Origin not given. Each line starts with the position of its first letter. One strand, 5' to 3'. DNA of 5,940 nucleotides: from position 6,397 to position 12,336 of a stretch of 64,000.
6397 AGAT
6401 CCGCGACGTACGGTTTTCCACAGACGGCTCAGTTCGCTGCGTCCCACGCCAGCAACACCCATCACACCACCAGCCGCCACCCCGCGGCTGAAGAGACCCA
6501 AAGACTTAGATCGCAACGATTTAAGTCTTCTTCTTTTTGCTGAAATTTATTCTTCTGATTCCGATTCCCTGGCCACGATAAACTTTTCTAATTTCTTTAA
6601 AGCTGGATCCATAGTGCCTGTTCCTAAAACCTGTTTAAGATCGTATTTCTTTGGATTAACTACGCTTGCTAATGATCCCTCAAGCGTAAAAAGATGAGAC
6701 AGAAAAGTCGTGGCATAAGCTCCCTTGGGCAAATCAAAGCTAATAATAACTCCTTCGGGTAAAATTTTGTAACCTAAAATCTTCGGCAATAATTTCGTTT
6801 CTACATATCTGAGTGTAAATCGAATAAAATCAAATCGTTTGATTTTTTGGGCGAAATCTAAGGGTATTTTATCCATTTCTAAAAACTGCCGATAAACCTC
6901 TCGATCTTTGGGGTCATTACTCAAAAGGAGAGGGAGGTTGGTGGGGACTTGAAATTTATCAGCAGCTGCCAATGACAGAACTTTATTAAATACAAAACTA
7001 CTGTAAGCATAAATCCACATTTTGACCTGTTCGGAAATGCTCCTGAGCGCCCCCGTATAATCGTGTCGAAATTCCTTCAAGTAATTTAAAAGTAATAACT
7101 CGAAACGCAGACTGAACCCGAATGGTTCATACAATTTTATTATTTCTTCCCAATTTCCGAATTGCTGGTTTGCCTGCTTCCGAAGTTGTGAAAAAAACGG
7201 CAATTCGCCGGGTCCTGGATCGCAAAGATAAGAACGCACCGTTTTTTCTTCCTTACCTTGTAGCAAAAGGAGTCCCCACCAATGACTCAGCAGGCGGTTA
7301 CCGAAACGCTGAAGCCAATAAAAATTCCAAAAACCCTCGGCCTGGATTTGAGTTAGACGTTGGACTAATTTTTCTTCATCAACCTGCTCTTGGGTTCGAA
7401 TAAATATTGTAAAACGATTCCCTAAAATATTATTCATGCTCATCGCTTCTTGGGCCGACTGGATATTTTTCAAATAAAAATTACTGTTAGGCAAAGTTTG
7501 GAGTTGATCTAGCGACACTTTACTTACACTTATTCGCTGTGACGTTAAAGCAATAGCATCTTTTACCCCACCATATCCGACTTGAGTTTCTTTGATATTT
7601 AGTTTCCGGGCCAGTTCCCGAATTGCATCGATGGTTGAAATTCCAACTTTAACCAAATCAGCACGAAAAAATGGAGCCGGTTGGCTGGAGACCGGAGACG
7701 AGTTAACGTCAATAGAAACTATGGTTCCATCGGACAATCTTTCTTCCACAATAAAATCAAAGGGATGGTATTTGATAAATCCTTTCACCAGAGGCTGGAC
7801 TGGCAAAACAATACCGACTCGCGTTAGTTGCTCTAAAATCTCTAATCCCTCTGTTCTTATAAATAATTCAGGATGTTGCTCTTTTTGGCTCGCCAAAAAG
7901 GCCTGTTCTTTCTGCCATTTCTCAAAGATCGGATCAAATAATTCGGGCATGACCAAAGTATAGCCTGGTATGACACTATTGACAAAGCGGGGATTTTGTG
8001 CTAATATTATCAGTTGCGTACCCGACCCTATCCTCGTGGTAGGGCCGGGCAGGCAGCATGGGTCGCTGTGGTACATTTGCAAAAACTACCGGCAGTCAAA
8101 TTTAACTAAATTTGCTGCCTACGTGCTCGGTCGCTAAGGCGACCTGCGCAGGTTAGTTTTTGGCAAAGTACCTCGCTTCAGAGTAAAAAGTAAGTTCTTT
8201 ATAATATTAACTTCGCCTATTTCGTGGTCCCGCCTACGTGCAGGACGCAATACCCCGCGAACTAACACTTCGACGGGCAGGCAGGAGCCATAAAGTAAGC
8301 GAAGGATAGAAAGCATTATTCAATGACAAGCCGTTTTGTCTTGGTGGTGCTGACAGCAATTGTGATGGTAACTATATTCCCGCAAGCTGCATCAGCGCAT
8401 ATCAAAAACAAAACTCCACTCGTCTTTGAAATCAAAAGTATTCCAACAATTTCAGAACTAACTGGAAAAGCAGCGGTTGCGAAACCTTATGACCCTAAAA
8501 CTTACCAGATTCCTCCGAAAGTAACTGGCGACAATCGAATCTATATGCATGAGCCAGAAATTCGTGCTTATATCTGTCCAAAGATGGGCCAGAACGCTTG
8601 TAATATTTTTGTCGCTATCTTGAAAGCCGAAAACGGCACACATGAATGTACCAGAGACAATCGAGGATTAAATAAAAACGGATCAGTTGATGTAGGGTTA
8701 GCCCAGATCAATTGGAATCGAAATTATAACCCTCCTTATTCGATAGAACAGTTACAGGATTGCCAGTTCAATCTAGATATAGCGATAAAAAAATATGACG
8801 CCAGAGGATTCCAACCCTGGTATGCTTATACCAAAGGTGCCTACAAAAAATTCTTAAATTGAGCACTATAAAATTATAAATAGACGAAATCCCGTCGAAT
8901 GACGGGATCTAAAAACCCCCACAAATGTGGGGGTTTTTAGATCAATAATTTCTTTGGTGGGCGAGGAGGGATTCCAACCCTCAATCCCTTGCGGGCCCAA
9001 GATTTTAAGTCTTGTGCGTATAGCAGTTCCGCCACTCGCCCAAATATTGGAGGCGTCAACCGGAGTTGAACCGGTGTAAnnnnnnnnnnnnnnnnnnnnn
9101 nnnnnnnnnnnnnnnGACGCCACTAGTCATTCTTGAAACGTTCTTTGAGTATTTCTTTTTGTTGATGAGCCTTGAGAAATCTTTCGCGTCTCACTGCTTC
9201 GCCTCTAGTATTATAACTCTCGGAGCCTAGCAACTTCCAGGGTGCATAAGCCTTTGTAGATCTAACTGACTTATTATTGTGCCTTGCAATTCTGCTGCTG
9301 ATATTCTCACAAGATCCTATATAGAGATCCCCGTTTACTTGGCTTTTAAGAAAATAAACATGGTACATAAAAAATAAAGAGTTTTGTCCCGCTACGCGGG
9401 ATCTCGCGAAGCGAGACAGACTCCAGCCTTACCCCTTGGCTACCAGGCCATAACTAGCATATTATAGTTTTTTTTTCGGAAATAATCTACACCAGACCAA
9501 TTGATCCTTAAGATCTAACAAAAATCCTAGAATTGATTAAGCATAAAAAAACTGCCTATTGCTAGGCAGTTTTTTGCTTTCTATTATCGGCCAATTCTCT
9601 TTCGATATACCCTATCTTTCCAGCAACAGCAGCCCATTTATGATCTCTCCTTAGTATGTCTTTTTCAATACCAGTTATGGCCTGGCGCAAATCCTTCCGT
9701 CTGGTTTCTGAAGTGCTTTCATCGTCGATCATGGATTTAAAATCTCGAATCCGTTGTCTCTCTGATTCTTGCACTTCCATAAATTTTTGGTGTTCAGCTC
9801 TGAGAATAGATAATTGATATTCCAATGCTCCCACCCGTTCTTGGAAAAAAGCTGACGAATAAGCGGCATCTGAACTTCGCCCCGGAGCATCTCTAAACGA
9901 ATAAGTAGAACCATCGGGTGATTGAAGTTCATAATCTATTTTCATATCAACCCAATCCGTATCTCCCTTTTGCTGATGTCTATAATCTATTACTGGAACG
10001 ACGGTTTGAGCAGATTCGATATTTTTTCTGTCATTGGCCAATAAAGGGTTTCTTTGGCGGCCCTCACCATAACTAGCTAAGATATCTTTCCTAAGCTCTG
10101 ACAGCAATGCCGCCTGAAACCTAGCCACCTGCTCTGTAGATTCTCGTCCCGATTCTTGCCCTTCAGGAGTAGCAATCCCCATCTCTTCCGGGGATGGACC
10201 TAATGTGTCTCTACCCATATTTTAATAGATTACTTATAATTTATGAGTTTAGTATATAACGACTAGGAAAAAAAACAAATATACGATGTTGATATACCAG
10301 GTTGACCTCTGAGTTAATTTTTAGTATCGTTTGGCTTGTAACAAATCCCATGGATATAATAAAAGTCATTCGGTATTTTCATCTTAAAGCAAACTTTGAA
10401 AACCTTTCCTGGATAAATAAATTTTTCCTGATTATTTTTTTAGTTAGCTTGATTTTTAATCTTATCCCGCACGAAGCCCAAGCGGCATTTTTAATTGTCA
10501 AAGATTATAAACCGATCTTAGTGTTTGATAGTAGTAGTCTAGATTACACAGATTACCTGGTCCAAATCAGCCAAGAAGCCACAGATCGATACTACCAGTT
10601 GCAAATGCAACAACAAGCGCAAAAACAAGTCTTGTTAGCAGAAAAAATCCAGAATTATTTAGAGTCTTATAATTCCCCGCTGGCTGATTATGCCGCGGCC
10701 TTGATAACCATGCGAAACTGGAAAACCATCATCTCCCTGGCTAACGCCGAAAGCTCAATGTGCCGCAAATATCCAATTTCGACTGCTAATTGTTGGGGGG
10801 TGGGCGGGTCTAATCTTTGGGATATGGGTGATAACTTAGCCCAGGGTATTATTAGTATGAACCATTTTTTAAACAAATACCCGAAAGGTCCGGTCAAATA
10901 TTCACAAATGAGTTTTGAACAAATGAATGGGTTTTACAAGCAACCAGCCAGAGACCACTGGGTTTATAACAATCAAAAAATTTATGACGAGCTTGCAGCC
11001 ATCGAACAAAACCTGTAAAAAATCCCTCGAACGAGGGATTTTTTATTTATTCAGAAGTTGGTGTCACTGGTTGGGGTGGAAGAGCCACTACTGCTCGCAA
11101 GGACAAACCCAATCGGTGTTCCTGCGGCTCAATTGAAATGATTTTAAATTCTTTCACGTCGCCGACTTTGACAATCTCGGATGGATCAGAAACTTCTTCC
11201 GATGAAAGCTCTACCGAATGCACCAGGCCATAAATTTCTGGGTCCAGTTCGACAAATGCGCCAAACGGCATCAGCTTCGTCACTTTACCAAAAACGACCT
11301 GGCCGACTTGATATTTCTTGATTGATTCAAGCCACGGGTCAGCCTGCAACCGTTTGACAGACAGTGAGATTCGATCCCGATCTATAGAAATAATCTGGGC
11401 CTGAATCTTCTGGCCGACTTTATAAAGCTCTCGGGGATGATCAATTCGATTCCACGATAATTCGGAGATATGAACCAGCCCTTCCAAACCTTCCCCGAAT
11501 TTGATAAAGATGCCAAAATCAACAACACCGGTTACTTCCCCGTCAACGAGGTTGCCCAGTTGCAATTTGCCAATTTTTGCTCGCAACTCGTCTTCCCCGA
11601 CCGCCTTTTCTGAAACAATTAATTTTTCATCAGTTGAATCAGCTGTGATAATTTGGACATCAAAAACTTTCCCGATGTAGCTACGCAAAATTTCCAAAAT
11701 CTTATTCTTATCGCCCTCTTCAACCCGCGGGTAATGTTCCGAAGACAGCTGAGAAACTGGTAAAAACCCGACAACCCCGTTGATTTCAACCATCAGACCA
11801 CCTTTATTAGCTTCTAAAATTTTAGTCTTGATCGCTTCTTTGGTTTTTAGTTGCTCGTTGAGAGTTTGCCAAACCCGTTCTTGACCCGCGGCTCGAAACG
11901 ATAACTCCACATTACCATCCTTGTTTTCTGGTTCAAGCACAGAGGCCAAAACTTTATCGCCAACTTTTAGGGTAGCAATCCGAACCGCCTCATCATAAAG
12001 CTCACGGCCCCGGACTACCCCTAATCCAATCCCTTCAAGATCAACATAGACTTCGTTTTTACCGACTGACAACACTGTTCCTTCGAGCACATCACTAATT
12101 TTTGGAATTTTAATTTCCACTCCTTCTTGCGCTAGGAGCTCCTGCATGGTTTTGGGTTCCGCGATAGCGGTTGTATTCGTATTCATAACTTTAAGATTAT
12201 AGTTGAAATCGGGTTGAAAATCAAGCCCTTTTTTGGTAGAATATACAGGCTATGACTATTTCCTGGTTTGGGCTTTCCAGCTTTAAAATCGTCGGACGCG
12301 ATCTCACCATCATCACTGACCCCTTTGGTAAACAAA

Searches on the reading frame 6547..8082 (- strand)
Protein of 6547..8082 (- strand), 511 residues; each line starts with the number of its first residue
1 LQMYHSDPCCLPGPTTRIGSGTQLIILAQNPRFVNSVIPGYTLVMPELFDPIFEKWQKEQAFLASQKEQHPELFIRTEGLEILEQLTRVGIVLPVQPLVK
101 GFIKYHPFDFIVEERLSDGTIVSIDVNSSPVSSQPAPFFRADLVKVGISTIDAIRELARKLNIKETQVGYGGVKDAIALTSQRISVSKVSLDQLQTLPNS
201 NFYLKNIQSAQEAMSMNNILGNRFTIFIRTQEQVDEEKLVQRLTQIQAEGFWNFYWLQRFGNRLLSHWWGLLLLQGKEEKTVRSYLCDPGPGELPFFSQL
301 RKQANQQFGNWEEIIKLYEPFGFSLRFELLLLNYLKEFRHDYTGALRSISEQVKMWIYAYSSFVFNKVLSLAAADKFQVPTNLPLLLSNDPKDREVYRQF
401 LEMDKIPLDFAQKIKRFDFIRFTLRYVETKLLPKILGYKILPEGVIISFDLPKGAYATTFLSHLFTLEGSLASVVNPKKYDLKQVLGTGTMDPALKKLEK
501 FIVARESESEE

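Call 19: find_encoding_contigs(protein=window:6547-8082:-, flank=3000, max_places=4)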
Protein window:6547-8082:- (511 aa): no gene with exactly this product is on record in the collection.

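Call 42: search_protein_families(library=pfam, proteins=[window:6547-8082:-])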
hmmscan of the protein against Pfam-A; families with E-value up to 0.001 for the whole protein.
window:6547-8082:- (511 aa): 1 family
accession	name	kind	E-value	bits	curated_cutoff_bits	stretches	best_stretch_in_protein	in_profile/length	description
PF01142.23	TruD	-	1.9e-58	198.7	27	1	99-376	14-284/412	tRNA pseudouridine synthase D (TruD)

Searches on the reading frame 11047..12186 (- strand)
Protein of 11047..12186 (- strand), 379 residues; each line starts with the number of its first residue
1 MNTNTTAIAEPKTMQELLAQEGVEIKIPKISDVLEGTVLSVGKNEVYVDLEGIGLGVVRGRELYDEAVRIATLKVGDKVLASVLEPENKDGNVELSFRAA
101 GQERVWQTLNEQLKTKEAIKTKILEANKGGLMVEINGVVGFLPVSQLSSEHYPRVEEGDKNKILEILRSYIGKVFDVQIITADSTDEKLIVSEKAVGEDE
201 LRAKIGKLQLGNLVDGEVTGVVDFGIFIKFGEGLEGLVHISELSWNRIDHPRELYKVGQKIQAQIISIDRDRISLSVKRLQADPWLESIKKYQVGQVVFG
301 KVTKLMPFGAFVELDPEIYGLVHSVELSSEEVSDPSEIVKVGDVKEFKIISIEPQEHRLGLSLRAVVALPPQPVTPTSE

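Call 42: search_protein_families(library=pfam, proteins=[window:11047-12186:-])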
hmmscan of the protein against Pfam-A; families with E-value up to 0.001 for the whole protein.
window:11047-12186:- (379 aa): 3 families
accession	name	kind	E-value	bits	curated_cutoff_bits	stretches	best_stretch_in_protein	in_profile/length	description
PF00575.29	S1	-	4e-49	165.3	22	4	208-278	2-74/74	S1 RNA binding domain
PF23459.1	S1_RRP5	-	3.9e-21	75.8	27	2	209-271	2-64/72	RRP5 S1 domain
PF21710.3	Spt6_S1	-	4.7e-10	40.1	27.5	1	211-277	17-84/91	Spt6, S1/OB domain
